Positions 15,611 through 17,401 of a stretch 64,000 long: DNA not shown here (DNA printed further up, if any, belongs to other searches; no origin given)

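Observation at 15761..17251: Bacterial-type PBP4 (peptidase S13) D,D-carboxypeptidase with eukaryotic secretion signal, a likely horizontally acquired peptidoglycan-acting enzyme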

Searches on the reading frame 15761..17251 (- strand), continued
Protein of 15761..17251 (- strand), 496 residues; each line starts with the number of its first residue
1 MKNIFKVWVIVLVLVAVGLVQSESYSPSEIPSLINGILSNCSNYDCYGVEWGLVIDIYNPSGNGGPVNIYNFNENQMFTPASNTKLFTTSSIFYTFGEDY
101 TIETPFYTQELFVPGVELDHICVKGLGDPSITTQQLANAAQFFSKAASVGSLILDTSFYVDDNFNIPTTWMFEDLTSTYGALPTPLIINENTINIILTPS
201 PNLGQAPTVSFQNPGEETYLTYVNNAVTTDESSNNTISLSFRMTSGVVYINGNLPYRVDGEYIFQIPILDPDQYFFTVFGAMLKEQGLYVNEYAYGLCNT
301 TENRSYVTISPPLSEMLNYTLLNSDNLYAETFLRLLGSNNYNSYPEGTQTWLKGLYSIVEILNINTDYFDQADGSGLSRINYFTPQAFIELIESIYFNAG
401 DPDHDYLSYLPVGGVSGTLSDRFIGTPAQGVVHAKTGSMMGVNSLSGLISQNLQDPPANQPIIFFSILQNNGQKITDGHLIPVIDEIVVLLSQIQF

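Call 22: list_cluster_members(proteins=[P0008, P0121, P0122, P0123, P0124, P0011, P0012, P0013, P0125, P0129])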
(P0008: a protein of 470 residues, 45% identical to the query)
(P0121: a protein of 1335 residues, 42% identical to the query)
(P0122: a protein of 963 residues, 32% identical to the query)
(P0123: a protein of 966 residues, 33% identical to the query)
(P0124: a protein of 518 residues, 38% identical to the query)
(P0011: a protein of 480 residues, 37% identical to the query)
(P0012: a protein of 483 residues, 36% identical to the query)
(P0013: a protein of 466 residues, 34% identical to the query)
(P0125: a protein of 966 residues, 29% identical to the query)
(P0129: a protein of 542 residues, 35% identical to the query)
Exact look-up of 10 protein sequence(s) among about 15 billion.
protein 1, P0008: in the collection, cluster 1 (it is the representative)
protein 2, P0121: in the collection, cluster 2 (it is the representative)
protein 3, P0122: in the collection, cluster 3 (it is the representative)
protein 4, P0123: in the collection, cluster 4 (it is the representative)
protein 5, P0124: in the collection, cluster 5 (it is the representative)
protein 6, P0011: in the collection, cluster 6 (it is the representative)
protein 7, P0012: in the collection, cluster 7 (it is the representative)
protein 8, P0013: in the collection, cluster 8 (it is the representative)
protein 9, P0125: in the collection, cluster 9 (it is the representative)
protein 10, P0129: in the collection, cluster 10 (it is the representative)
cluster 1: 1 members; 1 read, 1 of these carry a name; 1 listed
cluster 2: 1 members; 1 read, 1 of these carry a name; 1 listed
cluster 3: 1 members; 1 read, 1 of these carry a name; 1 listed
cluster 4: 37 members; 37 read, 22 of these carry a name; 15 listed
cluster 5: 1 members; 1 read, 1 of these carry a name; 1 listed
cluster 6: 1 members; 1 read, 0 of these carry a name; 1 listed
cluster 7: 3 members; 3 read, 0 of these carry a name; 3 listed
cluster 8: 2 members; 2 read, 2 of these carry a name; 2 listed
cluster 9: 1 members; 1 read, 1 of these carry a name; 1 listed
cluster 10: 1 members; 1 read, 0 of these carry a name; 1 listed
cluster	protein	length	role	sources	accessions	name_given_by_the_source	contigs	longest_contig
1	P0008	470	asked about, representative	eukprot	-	gene9924-12169_t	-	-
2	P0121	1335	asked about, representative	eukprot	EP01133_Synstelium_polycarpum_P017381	gene17381-20737_t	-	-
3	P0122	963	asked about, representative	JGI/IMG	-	D-alanyl-D-alanine carboxypeptidase/D-alanyl-D-alanine-endopeptidase (penicillin-binding ...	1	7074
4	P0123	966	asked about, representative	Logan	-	-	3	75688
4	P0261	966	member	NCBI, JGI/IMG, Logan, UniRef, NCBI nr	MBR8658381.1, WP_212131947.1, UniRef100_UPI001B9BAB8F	D-alanyl-D-alanine carboxypeptidase/D-alanyl-D-alanine-endopeptidase [Brevibacillus sp. ... | serine-type D-Ala-D-Ala carboxypeptidase/endopeptidase (penicillin-binding protein 4) | D-alanyl-D-alanine carboxypeptidase/D-alanyl-D-alanine endopeptidase n=1 ...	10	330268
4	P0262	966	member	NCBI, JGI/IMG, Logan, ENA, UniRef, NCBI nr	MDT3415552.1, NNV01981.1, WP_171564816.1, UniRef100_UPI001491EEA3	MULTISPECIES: D-alanyl-D-alanine carboxypeptidase/D-alanyl-D-alanine-endopeptidase ... | D-alanyl-D-alanine carboxypeptidase/D-alanyl-D-alanine-endopeptidase (penicillin-binding ... | D-alanyl-D-alanine carboxypeptidase/D-alanyl-D-alanine endopeptidase n=1 ...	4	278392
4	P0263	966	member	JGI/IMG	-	serine-type D-Ala-D-Ala carboxypeptidase/endopeptidase (penicillin-binding protein 4)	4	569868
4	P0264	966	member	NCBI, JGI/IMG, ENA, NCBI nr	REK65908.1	MAG: D-alanyl-D-alanine carboxypeptidase/D-alanyl-D-alanine-endopeptidase [Brevibacillus ...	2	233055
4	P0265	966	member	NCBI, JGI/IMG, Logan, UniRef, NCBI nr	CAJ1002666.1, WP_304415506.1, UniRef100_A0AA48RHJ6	D-alanyl-D-alanine carboxypeptidase/D-alanyl-D-alanine endopeptidase [Brevibacillus ... | serine-type D-Ala-D-Ala carboxypeptidase/endopeptidase (penicillin-binding protein 4) | D-alanyl-D-alanine carboxypeptidase/D-alanyl-D-alanine-endopeptidase n=1 ...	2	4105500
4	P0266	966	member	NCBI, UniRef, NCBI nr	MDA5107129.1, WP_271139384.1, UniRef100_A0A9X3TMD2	D-alanyl-D-alanine carboxypeptidase/D-alanyl-D-alanine-endopeptidase [Brevibacillus ... | D-alanyl-D-alanine carboxypeptidase/D-alanyl-D-alanine-endopeptidase n=1 ...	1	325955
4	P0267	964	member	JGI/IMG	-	serine-type D-Ala-D-Ala carboxypeptidase/endopeptidase (penicillin-binding protein 4)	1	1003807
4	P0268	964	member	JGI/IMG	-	serine-type D-Ala-D-Ala carboxypeptidase/endopeptidase (penicillin-binding protein 4)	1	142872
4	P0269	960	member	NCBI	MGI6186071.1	MAG: D-alanyl-D-alanine carboxypeptidase/D-alanyl-D-alanine endopeptidase, partial ...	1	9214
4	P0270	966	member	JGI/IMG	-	serine-type D-Ala-D-Ala carboxypeptidase/endopeptidase (penicillin-binding protein 4)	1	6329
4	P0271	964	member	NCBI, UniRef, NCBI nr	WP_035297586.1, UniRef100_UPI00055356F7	D-alanyl-D-alanine carboxypeptidase/D-alanyl-D-alanine-endopeptidase [Brevibacillus ... | D-alanyl-D-alanine carboxypeptidase/D-alanyl-D-alanine endopeptidase n=1 ...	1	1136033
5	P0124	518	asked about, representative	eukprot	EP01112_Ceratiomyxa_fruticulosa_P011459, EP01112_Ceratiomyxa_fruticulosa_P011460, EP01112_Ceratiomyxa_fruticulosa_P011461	TRINITY_DN3106_c0_g2_i1.p1 TRINITY_DN3106_c0_g2~~TRINITY_DN3106_c0_g2_i1.p1 ORF ...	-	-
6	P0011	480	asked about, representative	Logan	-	-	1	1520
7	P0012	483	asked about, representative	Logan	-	-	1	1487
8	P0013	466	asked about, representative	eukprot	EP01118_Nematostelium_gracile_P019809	TRINITY_DN933_c0_g1_i2.p1 TRINITY_DN933_c0_g1~~TRINITY_DN933_c0_g1_i2.p1 ORF ...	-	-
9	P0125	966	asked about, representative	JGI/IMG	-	D-alanyl-D-alanine carboxypeptidase/D-alanyl-D-alanine-endopeptidase (penicillin-binding ...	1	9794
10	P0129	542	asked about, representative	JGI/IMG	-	-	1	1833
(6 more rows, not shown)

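Call 23: list_cluster_members(proteins=[P0025, P0053, P0131, P0132, P0133, P0134, P0135, P0014, P0028, P0033])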
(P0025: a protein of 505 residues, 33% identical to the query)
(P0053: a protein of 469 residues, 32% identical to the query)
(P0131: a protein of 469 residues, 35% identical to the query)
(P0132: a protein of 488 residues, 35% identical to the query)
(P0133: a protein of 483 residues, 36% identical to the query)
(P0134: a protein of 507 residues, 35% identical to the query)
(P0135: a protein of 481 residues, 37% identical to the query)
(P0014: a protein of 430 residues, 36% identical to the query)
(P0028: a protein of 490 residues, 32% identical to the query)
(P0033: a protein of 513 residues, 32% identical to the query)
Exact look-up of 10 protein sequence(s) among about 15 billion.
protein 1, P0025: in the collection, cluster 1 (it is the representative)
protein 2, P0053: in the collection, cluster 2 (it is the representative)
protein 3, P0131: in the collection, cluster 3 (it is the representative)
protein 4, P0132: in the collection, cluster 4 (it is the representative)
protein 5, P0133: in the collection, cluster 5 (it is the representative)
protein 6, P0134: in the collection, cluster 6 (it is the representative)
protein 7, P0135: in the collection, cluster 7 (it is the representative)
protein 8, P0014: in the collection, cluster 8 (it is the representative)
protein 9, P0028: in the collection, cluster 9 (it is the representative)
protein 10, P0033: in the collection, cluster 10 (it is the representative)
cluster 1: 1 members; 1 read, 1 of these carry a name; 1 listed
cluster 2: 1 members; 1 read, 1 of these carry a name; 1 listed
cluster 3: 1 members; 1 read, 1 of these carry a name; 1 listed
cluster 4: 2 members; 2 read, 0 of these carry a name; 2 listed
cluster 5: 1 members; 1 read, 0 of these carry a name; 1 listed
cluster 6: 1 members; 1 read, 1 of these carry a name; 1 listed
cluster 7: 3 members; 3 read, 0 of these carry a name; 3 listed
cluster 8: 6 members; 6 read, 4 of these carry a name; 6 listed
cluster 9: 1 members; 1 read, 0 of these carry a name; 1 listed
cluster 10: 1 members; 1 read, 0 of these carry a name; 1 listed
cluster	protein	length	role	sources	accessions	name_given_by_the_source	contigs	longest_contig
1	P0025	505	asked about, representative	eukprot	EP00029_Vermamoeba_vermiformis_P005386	TRINITY_DN1857_c0_g1_i1.p1 TRINITY_DN1857_c0_g1~~TRINITY_DN1857_c0_g1_i1.p1 ORF ...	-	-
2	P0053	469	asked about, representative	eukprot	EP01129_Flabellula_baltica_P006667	TRINITY_DN2519_c0_g1_i1.p1 TRINITY_DN2519_c0_g1~~TRINITY_DN2519_c0_g1_i1.p1 ORF ...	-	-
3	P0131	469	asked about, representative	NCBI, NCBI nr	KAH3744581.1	D-alanyl-D-alanine carboxypeptidase/D-alanyl-D-alanine-endopeptidase [Pelomyxa schiedti]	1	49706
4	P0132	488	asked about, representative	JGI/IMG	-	-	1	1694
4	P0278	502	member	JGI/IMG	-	-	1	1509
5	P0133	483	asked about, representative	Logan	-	-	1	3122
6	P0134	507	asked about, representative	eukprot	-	TRINITY_DN5485_c0_g1_i1.p1 TRINITY_DN5485_c0_g1~~TRINITY_DN5485_c0_g1_i1.p1 ORF ...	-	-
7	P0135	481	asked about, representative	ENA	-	-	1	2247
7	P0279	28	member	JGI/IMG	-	-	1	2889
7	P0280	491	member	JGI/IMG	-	-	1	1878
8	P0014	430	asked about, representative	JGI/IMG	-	D-alanyl-D-alanine carboxypeptidase/D-alanyl-D-alanine-endopeptidase (penicillin-binding ...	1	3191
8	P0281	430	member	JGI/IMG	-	D-alanyl-D-alanine carboxypeptidase/D-alanyl-D-alanine-endopeptidase (penicillin-binding ...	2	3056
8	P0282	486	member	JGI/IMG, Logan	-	D-alanyl-D-alanine carboxypeptidase/D-alanyl-D-alanine-endopeptidase (penicillin-binding ...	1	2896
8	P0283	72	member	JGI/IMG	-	hypothetical protein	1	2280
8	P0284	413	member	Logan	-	-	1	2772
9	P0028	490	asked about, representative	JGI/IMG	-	-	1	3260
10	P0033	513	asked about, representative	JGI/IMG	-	-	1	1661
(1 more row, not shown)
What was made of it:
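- Homologues occur in Ceratiomyxa, Nematostelium, Vermamoeba, Flabellula and Pelomyxa (calls 22, 23).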

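Call 32: list_cluster_members(proteins=[P0147, P0184, P0245, P0171, P0160, P0167, P0157, P0156, P0141, P0138])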
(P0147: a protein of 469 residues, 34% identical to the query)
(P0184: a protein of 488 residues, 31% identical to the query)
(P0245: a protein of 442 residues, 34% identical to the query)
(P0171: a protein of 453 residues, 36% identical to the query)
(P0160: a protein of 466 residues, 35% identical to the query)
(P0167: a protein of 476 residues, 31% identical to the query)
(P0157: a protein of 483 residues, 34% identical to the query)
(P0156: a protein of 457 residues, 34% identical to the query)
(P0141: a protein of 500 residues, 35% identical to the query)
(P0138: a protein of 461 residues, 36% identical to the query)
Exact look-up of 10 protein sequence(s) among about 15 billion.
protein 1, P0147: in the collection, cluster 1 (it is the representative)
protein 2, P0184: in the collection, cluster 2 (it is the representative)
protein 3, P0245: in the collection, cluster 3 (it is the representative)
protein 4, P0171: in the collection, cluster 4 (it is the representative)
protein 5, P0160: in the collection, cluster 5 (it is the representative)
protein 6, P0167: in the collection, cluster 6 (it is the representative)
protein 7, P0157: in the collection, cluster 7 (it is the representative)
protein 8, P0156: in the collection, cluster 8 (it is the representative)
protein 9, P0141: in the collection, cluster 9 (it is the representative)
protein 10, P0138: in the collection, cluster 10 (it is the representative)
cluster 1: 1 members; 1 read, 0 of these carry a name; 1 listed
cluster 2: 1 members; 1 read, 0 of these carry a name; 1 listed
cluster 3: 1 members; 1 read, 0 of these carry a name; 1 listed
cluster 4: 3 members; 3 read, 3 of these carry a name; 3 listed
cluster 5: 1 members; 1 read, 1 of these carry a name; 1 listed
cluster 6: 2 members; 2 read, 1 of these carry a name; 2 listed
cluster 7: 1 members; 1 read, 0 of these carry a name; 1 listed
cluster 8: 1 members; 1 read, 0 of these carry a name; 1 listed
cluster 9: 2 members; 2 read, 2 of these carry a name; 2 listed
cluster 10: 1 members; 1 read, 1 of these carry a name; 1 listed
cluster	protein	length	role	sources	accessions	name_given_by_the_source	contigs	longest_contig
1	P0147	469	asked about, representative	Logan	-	-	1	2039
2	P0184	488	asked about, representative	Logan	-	-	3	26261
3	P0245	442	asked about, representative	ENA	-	-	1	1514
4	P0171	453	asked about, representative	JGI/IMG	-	serine-type D-Ala-D-Ala carboxypeptidase/endopeptidase (penicillin-binding protein 4)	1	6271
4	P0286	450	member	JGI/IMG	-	D-alanyl-D-alanine carboxypeptidase/D-alanyl-D-alanine-endopeptidase (penicillin-binding ...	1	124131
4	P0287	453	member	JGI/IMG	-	D-alanyl-D-alanine carboxypeptidase/D-alanyl-D-alanine-endopeptidase (penicillin-binding ...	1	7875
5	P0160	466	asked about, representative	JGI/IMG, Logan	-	D-alanyl-D-alanine carboxypeptidase/D-alanyl-D-alanine-endopeptidase (penicillin-binding ...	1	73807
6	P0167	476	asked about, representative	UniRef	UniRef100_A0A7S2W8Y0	D-alanyl-D-alanine carboxypeptidase/D-alanyl-D-alanine-endopeptidase n=1 ...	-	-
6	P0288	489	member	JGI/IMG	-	-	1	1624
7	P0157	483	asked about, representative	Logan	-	-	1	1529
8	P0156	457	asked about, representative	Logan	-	-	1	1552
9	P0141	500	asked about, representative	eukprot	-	TRINITY_DN532_c0_g1_i1.p1 TRINITY_DN532_c0_g1~~TRINITY_DN532_c0_g1_i1.p1 ORF ...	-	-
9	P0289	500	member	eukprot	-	TRINITY_DN532_c0_g1_i2.p1 TRINITY_DN532_c0_g1~~TRINITY_DN532_c0_g1_i2.p1 ORF ...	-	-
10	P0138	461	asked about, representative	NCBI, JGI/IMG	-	D-alanyl-D-alanine carboxypeptidase/D-alanyl-D-alanine-endopeptidase (penicillin-binding ...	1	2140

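Call 34: find_encoding_contigs(protein=P0001, flank=10000, max_places=3)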
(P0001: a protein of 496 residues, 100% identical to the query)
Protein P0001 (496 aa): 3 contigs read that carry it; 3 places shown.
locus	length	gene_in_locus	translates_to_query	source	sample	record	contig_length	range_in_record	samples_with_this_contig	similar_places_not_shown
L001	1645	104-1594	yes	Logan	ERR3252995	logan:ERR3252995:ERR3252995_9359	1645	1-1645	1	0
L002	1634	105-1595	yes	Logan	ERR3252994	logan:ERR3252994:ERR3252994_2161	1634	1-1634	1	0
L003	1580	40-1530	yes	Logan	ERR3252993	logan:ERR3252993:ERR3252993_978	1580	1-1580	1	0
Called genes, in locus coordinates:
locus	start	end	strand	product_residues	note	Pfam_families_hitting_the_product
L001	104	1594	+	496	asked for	PF02113:Peptidase_S13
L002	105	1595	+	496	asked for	PF02113:Peptidase_S13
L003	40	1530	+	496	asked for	PF02113:Peptidase_S13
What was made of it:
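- Tried and rejected: It returned only the three 1.6-kb transcript-like contigs, not the 541-kb genome contig (call 34).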

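Call 35: find_encoding_contigs(protein=P0007, flank=10000, max_places=2)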
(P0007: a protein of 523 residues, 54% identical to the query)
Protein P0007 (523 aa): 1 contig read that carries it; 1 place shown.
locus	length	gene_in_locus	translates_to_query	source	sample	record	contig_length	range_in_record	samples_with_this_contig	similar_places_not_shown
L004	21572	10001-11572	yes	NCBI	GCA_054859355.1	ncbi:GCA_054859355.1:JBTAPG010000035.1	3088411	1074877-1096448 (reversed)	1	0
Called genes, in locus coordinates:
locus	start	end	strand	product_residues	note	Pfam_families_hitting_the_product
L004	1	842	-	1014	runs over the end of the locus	-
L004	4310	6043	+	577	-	PF00749:tRNA-synt_1c, PF19269:Anticodon_2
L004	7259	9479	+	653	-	PF17297:PEPCK_N, PF00821:PEPCK_GTP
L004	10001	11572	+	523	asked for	PF02113:Peptidase_S13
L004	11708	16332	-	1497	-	-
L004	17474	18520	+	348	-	PF00153:Mito_carr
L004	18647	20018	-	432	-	PF00710:Asparaginase, PF17763:Asparaginase_C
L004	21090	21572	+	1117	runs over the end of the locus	-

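Call 36: find_encoding_contigs(protein=P0009, flank=10000, max_places=2)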
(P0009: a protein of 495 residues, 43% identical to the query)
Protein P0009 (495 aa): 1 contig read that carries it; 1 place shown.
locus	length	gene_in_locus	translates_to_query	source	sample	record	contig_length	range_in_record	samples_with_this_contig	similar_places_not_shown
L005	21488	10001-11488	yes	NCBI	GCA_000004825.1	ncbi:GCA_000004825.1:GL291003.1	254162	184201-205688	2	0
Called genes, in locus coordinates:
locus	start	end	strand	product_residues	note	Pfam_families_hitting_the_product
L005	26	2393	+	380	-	-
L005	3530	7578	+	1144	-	PF05222:AlaDh_PNT_N, PF01262:AlaDh_PNT_C, PF12769:PNTB_4TM, PF02233:PNTB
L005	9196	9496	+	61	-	-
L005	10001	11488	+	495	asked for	PF02113:Peptidase_S13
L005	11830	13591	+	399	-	-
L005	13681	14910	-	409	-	PF00570:HRDC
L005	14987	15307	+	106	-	-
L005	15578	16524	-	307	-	PF00270:DEAD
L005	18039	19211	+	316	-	-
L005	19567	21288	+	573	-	PF14566:PTPlike_phytase, PF00782:DSPc, PF22785:Tc-R-P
